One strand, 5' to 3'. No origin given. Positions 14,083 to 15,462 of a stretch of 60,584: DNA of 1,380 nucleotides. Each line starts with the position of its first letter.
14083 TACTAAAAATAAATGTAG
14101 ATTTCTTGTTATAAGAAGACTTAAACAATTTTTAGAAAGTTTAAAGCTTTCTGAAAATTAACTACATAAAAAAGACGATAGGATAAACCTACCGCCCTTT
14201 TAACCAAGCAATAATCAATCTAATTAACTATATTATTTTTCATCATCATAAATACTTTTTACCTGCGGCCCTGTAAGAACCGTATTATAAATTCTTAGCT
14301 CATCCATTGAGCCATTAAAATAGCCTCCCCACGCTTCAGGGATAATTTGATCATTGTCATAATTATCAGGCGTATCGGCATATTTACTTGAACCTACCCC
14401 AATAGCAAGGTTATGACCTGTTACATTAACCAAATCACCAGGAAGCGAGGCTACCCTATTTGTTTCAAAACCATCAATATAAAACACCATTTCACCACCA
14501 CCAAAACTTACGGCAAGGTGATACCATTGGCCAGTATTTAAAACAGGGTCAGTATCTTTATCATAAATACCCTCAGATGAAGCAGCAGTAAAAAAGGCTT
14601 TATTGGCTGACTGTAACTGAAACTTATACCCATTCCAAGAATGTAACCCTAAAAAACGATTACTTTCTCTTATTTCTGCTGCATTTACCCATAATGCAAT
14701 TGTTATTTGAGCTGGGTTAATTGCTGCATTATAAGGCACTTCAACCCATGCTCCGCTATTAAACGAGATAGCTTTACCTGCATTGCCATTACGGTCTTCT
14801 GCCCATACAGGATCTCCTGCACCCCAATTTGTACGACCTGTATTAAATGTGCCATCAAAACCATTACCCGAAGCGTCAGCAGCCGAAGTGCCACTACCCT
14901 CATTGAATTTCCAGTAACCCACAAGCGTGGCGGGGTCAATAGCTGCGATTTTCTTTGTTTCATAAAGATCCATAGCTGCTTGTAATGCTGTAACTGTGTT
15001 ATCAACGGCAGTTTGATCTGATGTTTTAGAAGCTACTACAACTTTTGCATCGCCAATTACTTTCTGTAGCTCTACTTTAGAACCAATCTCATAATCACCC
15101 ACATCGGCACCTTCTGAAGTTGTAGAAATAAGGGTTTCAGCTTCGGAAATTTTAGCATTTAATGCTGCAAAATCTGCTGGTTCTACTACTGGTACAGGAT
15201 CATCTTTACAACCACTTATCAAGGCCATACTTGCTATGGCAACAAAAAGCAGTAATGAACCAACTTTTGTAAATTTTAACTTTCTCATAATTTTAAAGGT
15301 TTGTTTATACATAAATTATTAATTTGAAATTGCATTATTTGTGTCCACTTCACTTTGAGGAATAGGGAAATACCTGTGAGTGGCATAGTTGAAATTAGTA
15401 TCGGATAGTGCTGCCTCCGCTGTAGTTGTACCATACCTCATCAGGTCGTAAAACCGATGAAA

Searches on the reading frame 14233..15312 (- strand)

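Call 110: search_protein_families(library=pfam, proteins=[window:14233-15312:-], max_evalue=0.001)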
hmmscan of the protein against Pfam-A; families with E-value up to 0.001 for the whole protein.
window:14233-15312:- (359 aa): 1 family
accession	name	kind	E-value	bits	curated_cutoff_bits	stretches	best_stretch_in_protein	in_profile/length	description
PF13385.13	Laminin_G_3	-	6.8e-22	78.7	27.6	1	186-351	3-150/151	Concanavalin A-like lectin/glucanases superfamily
